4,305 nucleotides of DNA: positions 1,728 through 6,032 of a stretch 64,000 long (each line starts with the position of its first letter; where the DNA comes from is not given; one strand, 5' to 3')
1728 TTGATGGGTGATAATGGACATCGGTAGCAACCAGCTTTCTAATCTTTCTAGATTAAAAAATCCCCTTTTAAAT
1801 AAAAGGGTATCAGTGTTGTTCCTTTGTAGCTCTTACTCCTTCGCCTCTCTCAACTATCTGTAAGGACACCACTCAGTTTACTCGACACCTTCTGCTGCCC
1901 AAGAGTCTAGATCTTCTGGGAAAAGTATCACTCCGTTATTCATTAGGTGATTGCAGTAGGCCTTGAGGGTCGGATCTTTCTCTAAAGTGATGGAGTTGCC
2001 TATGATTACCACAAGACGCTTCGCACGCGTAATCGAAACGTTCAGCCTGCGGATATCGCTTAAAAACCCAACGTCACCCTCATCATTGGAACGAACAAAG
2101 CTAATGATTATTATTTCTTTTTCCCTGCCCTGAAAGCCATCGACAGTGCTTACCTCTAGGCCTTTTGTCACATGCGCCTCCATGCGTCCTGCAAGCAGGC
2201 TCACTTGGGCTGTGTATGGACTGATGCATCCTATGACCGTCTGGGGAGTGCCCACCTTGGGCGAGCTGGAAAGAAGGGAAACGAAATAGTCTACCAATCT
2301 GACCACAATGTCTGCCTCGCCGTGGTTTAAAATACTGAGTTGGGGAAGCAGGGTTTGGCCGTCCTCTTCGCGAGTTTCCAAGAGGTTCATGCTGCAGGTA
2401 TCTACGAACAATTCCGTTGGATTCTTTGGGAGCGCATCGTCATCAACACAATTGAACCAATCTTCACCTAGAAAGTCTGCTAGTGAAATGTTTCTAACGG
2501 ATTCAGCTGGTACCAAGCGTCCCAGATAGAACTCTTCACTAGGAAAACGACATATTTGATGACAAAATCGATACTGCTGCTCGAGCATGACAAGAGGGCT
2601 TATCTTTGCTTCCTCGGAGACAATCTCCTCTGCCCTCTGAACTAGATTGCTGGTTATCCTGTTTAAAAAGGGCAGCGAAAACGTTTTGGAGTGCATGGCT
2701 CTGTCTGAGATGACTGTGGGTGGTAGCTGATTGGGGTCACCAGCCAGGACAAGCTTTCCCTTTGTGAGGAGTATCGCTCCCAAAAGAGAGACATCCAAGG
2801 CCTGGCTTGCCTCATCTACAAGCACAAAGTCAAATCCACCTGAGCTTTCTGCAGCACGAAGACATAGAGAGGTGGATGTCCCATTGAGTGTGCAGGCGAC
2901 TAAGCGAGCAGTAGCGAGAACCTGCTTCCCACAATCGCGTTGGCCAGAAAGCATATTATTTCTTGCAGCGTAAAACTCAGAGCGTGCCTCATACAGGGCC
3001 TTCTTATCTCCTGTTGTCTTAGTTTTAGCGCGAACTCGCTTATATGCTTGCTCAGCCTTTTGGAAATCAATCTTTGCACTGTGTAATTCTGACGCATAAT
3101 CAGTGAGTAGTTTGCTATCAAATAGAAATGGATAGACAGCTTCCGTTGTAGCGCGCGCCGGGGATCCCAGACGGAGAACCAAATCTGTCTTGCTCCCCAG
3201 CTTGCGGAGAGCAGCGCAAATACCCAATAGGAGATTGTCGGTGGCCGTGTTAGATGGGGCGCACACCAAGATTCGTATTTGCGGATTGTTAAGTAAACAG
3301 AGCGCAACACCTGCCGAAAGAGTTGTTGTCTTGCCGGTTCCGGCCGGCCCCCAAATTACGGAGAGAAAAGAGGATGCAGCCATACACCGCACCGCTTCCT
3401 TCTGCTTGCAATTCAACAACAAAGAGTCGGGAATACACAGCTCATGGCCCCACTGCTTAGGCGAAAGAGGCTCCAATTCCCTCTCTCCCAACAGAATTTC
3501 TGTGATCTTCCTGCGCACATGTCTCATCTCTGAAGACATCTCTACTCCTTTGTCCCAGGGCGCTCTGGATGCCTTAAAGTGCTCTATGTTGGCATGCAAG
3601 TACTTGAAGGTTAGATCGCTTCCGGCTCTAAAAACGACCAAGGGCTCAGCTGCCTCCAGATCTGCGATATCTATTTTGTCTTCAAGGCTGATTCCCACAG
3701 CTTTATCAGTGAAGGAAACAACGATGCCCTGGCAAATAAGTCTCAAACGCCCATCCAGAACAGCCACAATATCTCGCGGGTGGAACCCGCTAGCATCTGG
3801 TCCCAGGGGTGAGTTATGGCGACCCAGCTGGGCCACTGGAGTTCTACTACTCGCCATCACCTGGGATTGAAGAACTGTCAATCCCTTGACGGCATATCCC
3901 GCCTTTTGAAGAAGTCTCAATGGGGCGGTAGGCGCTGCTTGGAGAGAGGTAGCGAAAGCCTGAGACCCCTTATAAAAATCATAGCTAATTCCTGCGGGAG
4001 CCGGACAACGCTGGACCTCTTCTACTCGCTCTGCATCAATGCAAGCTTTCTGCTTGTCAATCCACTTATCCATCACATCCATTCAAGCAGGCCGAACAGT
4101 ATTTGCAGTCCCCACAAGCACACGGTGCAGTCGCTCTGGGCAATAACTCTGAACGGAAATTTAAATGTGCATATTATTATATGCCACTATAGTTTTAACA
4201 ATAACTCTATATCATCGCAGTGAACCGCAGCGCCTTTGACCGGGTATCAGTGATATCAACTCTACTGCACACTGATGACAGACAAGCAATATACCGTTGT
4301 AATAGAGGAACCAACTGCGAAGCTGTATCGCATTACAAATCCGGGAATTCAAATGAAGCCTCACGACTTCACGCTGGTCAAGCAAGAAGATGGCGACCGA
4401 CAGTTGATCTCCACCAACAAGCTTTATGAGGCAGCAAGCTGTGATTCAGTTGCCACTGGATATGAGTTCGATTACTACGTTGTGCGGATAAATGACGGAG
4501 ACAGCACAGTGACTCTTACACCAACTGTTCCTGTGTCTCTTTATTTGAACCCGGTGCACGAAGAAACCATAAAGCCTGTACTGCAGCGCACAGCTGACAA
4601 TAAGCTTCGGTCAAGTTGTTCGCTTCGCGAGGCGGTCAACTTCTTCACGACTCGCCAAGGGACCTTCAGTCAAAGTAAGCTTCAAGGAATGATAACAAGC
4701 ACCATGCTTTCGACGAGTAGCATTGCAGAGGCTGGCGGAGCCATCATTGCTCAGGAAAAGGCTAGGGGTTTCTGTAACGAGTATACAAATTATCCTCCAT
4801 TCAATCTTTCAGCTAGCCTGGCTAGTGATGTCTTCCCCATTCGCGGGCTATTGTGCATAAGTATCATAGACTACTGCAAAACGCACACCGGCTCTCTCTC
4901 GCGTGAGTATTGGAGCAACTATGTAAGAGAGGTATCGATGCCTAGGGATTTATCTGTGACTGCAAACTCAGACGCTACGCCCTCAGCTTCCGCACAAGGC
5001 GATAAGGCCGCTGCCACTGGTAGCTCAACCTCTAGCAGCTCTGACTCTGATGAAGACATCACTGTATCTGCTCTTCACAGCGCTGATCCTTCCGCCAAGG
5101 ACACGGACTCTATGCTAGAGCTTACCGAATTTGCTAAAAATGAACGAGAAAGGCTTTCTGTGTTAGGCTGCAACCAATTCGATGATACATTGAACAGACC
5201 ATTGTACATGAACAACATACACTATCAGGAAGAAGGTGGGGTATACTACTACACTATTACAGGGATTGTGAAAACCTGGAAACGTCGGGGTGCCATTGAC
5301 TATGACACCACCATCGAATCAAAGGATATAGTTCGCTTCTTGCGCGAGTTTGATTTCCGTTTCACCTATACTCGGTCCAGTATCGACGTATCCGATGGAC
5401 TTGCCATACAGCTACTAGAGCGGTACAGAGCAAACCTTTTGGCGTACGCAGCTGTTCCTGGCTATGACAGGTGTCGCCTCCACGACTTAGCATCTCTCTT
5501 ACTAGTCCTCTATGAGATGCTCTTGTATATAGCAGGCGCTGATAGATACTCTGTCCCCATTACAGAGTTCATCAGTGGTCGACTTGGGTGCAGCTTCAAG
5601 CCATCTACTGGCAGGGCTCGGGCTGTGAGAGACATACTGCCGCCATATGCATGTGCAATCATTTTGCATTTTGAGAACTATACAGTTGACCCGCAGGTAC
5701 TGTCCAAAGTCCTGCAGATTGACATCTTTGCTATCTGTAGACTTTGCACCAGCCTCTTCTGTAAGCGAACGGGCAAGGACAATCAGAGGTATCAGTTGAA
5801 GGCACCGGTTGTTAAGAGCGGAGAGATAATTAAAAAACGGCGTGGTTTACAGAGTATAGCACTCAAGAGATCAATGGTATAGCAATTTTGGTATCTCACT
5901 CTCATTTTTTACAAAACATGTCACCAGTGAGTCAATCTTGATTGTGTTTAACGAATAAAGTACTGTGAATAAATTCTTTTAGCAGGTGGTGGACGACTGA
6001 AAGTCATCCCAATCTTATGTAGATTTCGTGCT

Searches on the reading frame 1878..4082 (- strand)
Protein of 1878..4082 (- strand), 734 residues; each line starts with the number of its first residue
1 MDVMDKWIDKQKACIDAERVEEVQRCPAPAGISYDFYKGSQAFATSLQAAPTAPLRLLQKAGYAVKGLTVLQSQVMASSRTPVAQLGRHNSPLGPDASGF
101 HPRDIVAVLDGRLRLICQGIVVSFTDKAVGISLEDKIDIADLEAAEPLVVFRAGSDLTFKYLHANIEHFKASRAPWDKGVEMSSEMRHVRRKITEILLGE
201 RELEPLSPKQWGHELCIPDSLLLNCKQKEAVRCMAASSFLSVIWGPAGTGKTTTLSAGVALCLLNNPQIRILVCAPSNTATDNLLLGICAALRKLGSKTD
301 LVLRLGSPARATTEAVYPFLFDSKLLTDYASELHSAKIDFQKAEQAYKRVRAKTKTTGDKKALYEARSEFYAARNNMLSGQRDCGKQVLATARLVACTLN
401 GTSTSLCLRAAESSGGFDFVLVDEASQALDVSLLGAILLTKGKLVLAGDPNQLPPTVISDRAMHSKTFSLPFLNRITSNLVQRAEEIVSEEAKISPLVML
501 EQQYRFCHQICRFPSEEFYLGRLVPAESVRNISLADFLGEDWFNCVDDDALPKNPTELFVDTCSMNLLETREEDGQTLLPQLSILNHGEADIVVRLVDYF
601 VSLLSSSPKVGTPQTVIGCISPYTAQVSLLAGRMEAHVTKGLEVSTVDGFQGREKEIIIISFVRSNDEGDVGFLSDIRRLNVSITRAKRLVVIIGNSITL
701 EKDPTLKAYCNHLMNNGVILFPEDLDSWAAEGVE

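Call 70: search_protein_families(library=pfam, proteins=[window:1878-4082:-], max_evalue=0.001)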
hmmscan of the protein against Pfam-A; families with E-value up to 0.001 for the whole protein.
window:1878-4082:- (734 aa): 8 families
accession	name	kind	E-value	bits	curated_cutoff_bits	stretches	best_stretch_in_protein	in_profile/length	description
PF13087.12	AAA_12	-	1.6e-50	171.9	27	1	494-697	14-194/195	AAA domain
PF13086.12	AAA_11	-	4.3e-42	145.1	27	1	223-459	2-256/257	AAA domain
PF13604.12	AAA_30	-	2e-12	47.7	27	1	223-285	2-63/191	AAA domain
PF13245.12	AAA_19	-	3e-12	47.3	25.1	1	227-455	1-131/134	AAA domain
PF00580.27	UvrD-helicase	-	1.3e-05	25.5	23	0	223-296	1-73/271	UvrD/REP helicase N-terminal domain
PF05127.21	NAT10_TcmA_helicase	-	1.7e-05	25.2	22.7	0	242-304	1-58/176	RNA cytidine acetyltransferase NAT10/TcmA, helicase domain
PF02562.22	PhoH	-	0.00053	20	27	0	224-277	6-58/205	PhoH-like protein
PF25199.1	nSTAND_NTPase5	-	0.00097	19.4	34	0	242-289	45-91/145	Novel STAND NTPase 5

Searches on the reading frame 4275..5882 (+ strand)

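Call 70: search_protein_families(library=pfam, proteins=[window:4275-5882:+], max_evalue=0.001)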
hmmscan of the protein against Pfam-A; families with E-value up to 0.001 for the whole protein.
window:4275-5882:+ (535 aa): 1 family
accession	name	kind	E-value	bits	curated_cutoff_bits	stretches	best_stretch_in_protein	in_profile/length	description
PF06870.17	RNA_pol_I_A49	-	0.00033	20.1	27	0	455-501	302-348/377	A49-like RNA polymerase I associated factor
